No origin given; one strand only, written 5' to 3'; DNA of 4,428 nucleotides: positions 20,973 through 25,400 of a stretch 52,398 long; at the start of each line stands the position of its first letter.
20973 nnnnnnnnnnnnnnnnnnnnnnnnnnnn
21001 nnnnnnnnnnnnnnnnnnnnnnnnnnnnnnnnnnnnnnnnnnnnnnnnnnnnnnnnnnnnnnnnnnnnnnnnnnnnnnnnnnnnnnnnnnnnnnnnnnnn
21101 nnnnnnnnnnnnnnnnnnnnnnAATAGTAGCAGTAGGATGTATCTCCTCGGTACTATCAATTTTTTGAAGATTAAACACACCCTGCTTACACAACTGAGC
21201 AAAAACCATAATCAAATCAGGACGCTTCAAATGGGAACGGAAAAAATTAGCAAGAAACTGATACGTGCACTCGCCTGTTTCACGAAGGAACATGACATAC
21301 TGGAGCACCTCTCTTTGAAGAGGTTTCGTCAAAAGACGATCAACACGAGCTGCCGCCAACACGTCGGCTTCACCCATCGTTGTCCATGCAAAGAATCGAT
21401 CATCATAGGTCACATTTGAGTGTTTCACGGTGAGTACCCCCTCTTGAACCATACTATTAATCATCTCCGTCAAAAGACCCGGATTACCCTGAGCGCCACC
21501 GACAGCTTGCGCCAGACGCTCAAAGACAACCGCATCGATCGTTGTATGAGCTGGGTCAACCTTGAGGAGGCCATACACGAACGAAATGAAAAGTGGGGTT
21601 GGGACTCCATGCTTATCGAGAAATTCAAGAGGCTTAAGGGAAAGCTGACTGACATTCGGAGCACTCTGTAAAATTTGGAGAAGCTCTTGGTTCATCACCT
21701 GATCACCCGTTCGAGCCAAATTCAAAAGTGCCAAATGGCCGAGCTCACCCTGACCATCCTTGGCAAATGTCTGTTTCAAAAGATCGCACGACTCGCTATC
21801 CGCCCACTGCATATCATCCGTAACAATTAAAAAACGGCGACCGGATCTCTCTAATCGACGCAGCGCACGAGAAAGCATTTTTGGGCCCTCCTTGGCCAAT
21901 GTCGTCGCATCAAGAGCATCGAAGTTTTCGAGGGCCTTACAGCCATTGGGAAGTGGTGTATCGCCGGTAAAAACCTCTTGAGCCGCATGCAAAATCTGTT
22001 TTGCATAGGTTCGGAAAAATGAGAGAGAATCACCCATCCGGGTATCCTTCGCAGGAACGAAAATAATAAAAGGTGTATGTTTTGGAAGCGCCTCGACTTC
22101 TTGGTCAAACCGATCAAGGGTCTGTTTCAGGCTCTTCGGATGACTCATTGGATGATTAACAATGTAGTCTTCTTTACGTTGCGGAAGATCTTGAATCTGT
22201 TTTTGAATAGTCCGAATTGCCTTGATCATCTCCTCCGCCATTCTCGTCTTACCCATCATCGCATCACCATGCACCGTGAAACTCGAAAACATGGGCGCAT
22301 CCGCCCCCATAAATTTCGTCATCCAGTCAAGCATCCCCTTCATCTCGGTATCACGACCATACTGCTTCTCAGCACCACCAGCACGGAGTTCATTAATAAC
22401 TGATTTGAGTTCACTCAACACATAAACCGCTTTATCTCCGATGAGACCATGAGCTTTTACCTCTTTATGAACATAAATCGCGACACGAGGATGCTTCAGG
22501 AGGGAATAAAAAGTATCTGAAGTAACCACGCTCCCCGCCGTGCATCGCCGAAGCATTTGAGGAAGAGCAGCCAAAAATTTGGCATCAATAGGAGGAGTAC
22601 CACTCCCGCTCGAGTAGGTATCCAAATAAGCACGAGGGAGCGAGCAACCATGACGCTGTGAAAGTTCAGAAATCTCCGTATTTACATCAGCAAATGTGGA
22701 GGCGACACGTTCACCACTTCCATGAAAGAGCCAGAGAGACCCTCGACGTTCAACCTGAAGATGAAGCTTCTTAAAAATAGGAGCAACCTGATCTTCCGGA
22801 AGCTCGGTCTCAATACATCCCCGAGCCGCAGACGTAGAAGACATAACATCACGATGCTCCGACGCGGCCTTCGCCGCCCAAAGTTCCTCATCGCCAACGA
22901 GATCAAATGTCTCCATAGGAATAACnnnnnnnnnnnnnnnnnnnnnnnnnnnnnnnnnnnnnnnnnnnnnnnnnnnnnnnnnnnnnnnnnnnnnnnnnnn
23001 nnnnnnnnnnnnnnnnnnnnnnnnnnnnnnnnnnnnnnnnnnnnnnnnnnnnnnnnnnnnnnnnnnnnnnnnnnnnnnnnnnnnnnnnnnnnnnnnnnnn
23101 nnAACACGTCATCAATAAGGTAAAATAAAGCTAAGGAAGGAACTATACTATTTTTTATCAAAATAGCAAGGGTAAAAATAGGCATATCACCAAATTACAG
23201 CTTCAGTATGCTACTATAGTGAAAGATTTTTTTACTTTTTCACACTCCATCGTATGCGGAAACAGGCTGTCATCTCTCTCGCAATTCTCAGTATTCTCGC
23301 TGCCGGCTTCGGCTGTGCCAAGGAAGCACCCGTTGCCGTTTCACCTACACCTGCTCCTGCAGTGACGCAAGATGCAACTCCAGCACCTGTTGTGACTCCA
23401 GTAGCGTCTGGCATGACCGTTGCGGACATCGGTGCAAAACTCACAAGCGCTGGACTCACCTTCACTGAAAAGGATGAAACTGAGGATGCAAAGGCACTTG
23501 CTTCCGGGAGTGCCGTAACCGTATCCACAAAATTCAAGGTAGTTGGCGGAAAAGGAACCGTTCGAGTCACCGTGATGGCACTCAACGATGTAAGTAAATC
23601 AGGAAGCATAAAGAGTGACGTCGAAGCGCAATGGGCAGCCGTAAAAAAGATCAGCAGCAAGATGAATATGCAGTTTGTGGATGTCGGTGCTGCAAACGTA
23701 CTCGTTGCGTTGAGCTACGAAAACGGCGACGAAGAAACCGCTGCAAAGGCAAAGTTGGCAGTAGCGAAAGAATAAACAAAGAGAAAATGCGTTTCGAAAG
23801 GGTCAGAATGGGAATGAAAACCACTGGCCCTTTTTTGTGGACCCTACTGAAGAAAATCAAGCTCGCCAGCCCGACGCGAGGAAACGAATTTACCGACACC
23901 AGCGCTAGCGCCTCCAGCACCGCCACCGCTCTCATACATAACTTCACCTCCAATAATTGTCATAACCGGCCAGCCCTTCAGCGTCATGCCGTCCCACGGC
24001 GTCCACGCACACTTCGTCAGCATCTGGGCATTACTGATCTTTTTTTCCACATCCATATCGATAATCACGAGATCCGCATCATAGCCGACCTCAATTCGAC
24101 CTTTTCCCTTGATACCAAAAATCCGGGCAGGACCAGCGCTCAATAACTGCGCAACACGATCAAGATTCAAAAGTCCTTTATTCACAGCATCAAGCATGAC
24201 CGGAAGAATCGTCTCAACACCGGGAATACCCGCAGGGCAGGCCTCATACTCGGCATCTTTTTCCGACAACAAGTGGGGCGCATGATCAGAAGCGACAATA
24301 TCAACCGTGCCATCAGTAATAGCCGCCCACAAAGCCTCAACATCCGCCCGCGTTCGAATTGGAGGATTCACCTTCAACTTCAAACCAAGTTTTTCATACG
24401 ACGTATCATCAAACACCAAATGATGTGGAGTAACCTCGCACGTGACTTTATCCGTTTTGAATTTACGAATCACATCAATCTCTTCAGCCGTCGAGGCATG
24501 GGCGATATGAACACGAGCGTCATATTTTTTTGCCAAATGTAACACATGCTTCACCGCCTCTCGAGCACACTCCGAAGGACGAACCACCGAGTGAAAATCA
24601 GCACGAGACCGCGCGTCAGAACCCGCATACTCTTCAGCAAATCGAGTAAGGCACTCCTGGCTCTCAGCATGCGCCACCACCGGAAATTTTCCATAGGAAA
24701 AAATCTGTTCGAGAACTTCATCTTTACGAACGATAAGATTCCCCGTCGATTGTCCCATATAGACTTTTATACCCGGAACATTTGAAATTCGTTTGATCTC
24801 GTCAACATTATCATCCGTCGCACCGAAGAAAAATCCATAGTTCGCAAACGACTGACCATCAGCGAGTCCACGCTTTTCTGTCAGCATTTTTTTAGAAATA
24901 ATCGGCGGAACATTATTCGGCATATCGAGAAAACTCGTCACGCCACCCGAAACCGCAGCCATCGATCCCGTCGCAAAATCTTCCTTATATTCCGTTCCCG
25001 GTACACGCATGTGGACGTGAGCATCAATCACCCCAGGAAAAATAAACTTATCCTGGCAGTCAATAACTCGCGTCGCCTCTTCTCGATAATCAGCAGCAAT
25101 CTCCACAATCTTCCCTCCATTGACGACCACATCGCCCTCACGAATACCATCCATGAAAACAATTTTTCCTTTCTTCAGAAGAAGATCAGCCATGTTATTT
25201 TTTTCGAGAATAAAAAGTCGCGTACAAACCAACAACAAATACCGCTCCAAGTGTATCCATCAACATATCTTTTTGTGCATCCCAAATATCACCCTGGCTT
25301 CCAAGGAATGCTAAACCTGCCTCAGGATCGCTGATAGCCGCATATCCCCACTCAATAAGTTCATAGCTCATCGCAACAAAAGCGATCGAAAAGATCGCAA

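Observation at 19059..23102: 1347-aa STAND-type NTPase with an apparently dead cyclase domain, inserted in the pyrimidine cluster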

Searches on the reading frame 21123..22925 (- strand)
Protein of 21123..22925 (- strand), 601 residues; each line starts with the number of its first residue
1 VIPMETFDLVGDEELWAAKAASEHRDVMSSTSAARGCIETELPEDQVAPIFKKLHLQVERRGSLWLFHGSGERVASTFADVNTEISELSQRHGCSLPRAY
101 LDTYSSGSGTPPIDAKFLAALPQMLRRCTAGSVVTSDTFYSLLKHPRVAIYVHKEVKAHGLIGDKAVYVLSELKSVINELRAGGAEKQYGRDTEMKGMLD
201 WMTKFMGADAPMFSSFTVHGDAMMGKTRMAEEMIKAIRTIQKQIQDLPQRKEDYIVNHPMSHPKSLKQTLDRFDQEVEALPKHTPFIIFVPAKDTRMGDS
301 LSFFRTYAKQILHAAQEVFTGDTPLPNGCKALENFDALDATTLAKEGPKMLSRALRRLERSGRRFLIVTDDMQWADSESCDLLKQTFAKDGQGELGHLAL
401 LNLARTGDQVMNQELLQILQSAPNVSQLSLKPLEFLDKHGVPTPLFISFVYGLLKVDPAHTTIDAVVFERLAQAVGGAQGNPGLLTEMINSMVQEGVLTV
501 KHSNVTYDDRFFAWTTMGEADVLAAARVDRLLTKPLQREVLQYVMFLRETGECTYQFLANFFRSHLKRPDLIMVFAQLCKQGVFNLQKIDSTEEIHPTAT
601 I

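Call 41: predict_structure(alignment_id=A3)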
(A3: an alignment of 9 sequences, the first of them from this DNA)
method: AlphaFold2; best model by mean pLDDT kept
length: 601 residues; sequences in the alignment: 9
mean_pLDDT: 74.9   pTM: 0.50
mean pLDDT of the five models: 74.9, 71.3, 68.4, 65.0, 62.5
residues with pLDDT >= 90: 49; 70-90: 382; 50-70: 113; < 50: 57
segments of 3 or more residues with pLDDT < 50: 1-30, 177-188, 294-297, 407-409, 589-593
pLDDT, mean of each block of 10 residues (from residue 1): 29 31 33 84 88 85 90 77 87 88 74 86 84 90 68 80 82 63 42 81 87 84 67 80 81 75 75 82 85 59 85 87 83 86 88 88 86 66 84 84 63 75 80 73 73 69 84 73 67 76 82 67 53 74 77 78 86 80 58 52 59
secondary structure, 60 per line:
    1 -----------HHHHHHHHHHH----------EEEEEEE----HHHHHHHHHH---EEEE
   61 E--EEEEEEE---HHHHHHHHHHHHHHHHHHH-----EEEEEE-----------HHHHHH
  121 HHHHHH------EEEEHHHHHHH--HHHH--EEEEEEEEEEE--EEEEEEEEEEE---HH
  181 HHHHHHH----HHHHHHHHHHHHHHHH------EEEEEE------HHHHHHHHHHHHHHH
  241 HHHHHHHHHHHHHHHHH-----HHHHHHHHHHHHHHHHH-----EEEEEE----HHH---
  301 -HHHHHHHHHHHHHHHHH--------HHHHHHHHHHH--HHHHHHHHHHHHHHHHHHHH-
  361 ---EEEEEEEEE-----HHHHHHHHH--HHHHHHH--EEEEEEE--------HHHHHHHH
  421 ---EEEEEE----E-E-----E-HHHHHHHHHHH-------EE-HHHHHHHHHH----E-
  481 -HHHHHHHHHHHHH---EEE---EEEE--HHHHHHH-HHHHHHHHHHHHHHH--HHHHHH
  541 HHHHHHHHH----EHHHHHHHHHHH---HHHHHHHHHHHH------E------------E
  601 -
elements in order: H12-22 E33-39 H44-53 E57-61 E64-70 H74-92 E98-103 H115-126 E133-136 H137-143 H146-149 E152-162 E165-175 H179-187 H192-207 E214-219 H226-257 H263-279 E285-290 H302-318 H327-337 H340-359 E364-372 H378-386 H389-395 E398-404 H413-420 E424-429 H444-454 H465-474 H482-494 E498-500 E504-507 H510-516 H518-532 H535-549 H555-565 H569-580

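Call 43: fold_search(model_id=the predicted structure, library=pdb)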
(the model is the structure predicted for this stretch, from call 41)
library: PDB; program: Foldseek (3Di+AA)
matches with E <= 10: 911; with E <= 0.001: 31
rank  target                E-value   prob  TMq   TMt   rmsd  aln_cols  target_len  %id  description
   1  9ria_C                1.6e-05  1.00  0.26  0.20  21.1       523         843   13  Cryo-EM structure of tomato NRC3-AVRcap1b complex (released 2025-07-23)
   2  7jgr_A                1.8e-05  1.00  0.29  0.40  11.1       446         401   11  Structure of Drosophila ORC bound to DNA (84 bp) and Cdc6 (released 2020-09-09)
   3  8fcu_Q                4.9e-05  1.00  0.26  0.42   9.8       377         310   13  Cryo-EM structure of Cascade-DNA-TniQ-TnsC complex in type I-B CAST system (released 2023-08-09)
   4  1fnn_A                5.5e-05  1.00  0.27  0.40  14.0       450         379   11  CRYSTAL STRUCTURE OF CDC6P FROM PYROBACULUM AEROPHILUM (released 2000-10-04)
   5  7rzy_1                9.2e-05  1.00  0.25  0.41   9.6       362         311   14  CryoEM structure of Vibrio cholerae transposon Tn6677 AAA+ ATPase TnsC (released 2022-06-08)
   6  5d0h_B                1.3e-04  1.00  0.19  0.63   3.8       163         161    8  Crystal Structure of triple mutant (KDA to EGY) of an adenylyl cyclase Ma1120 from Mycobacterium avium in complex with (released 2016-08-10)
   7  6fht_B                1.8e-04  1.00  0.18  0.15  11.7       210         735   11  Crystal structure of an artificial phytochrome regulated adenylate/guanylate cyclase in its dark adapted Pr form (released 2018-04-18)
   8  4wp9_A                2.1e-04  1.00  0.19  0.61   4.5       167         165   10  Crystal structure of Adenylyl cyclase MA1120 from Mycobacterium Avium bound to 2'5'-DD-3'-ATP, Calcium and Magnesium i (released 2015-09-02)
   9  2v1u_A                2.7e-04  1.00  0.34  0.49   8.0       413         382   14  STRUCTURE OF THE AEROPYRUM PERNIX ORC1 PROTEIN IN COMPLEX WITH DNA (released 2007-09-18)
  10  4wp8_B                2.9e-04  1.00  0.19  0.59   4.3       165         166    8  Crystal structure of Adenylyl cyclase Ma1120 from Mycobacterium Avium in complex with 2'5'-DD-3'-ATP and Manganese ion (released 2015-09-02)
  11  4wp3_D                2.9e-04  1.00  0.18  0.55  10.6       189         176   11  Crystal Structure of Adenylyl cyclase from Mycobacterium avium Ma1120 wild type (released 2015-09-02)
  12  2w01_B                3.4e-04  1.00  0.17  0.45   6.8       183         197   12  Crystal structure of the guanylyl cyclase Cya2 (released 2008-09-30)
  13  5d0e_B                3.5e-04  1.00  0.20  0.64   4.2       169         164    8  Crystal Structure of an adenylyl cyclase Ma1120-Cat in complex with GTP and calcium from Mycobacterium avium (released 2016-08-10)
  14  4wp3_B                3.5e-04  1.00  0.18  0.55  11.2       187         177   10  Crystal Structure of Adenylyl cyclase from Mycobacterium avium Ma1120 wild type (released 2015-09-02)
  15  5d0h_A                4.4e-04  1.00  0.19  0.62   4.5       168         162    9  Crystal Structure of triple mutant (KDA to EGY) of an adenylyl cyclase Ma1120 from Mycobacterium avium in complex with (released 2016-08-10)
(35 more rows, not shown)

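Call 108: search_solved_structures(query=A3, max_evalue=1)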
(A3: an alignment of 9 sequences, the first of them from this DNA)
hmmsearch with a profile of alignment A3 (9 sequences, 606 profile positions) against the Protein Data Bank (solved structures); distinct sequences matched with E-value up to 1: 5.
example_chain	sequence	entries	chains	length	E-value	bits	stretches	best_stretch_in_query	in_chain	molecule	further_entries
4zry_B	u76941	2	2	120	0.12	13.7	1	218-289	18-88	Keratin, type II cytoskeletal 1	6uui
8exf_B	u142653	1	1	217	0.3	12.3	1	390-455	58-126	BCCIPa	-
8eqb_C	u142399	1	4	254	0.41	11.9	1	390-455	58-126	Isoform 2 of BRCA2 and CDKN1A-interacting protein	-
3tnu_B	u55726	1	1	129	0.49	11.6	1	218-289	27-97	Keratin, type II cytoskeletal 5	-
2lmd_A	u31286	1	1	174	0.95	10.7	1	66-131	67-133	Prospero homeobox protein 1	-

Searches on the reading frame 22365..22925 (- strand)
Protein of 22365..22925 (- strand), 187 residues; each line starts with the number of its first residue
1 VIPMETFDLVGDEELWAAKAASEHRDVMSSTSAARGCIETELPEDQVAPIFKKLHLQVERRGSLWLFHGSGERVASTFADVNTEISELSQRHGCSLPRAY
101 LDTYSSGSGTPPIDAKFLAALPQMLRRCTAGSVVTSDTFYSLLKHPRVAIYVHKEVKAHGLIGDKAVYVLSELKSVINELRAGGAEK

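Call 14: search_solved_structures(query=A2, max_evalue=10, show_alignments=2)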
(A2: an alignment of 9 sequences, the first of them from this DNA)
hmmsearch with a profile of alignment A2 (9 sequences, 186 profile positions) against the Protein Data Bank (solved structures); distinct sequences matched with E-value up to 10: 5.
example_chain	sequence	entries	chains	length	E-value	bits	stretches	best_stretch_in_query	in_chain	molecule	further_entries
2lmd_A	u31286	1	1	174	0.19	14.1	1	67-130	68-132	Prospero homeobox protein 1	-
9bd1_A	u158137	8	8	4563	0.46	12.9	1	98-172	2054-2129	Apolipoprotein B-100 | Apolipoprotein B 100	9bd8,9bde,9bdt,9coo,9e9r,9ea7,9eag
4wzw_A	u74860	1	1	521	0.55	12.6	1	64-133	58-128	Pumilio domain-containing protein KIAA0020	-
2wpq_A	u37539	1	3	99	0.58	12.6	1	44-123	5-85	TRIMERIC AUTOTRANSPORTER ADHESIN FRAGMENT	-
4wzr_A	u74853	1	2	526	0.58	12.6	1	64-133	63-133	Pumilio domain-containing protein KIAA0020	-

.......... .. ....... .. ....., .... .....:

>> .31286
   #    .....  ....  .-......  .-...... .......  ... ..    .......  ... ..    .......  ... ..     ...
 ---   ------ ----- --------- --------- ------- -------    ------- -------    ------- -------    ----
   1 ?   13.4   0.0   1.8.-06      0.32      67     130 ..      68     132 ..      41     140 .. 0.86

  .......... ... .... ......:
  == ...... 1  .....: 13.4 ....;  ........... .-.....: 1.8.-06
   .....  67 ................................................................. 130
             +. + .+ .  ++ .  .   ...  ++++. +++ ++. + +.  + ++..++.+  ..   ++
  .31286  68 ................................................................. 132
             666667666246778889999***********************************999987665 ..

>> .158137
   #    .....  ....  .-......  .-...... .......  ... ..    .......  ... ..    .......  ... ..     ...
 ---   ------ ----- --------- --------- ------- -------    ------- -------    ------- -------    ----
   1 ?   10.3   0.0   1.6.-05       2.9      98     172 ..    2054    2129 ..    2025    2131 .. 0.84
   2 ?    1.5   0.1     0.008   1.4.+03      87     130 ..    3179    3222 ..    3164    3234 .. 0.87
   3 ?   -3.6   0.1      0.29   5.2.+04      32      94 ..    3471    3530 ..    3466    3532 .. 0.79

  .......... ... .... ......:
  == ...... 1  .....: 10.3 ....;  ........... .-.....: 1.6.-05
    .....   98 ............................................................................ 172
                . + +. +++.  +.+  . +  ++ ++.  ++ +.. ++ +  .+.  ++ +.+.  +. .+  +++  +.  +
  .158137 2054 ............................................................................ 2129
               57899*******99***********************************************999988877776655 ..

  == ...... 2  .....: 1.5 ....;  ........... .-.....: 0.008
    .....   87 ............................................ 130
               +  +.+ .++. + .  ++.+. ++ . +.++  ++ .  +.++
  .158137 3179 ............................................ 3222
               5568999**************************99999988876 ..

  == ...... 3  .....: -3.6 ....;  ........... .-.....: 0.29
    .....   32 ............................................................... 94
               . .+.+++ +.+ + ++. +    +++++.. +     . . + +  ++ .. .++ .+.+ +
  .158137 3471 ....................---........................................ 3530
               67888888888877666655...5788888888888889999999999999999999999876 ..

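Call 15: search_protein_families(library=pfam, alignment_id=A2, max_evalue=10)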
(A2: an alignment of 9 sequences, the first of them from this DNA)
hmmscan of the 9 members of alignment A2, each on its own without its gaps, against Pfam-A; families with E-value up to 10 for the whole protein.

A. member 1, seq(187 aa): 1 family
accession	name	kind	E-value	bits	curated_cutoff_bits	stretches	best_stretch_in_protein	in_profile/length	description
PF09346.15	SMI1_KNR4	-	0.092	13.8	25.4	1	83-115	5-38/125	SMI1 / KNR4 family (SUKH-1)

B. families by the number of members that match (of 9 scanned): 6 families
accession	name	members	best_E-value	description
PF07317.18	PilZN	1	0.032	Flagellar regulator YcgR, PilZN domain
PF09346.15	SMI1_KNR4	1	0.092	SMI1 / KNR4 family (SUKH-1)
PF13154.11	DUF3991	1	0.11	Protein of unknown function (DUF3991)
PF03484.21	B5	1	0.16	tRNA synthetase B5 domain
PF09339.16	HTH_IclR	1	0.21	IclR helix-turn-helix domain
PF12873.12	DUF3825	1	0.29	Domain of unknown function (DUF3825)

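Call 24: search_protein_representatives(alignment_id=A2)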
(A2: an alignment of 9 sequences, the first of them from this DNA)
Query: 9 sequences, 186 profile positions. Proteins with E-value up to 0.001 (for the whole library): 3; up to 1e-10: 2; up to 1e-30: 1. The best 3 are listed.
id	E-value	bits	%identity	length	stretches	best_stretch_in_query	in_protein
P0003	4.0e-84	296.8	-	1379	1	1-186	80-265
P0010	2.4e-22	95.4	-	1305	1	9-186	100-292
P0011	4.9e-08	48.7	-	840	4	15-71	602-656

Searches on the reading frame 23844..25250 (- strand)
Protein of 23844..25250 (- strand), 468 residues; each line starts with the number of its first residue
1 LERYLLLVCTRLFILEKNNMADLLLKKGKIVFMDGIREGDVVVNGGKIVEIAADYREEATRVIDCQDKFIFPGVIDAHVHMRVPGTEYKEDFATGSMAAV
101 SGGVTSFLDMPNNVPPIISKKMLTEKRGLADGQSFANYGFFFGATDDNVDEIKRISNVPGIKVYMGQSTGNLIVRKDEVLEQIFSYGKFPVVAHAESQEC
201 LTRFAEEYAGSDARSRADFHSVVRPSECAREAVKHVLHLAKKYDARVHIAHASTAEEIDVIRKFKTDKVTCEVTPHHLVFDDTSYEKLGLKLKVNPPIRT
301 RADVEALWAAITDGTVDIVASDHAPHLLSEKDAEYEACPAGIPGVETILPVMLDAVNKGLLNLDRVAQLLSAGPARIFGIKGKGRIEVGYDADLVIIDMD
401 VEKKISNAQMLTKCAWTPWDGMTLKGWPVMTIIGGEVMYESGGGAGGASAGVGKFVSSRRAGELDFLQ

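Call 6: search_protein_families(library=pfam, proteins=[window:23844-25250:-], max_evalue=0.01)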
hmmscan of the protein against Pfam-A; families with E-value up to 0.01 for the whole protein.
window:23844-25250:- (468 aa): 3 families
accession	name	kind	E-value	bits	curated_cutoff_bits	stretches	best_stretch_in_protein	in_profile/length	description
PF01979.26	Amidohydro_1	-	1.7e-28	100.3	25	1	69-437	1-344/345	Amidohydrolase family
PF07969.17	Amidohydro_3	-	2.5e-13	50.8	29.7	1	360-439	406-472/472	Amidohydrolase family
PF19799.5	DUF6282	-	0.0015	18.7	26.8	1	209-275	110-171/196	Family of unknown function (DUF6282)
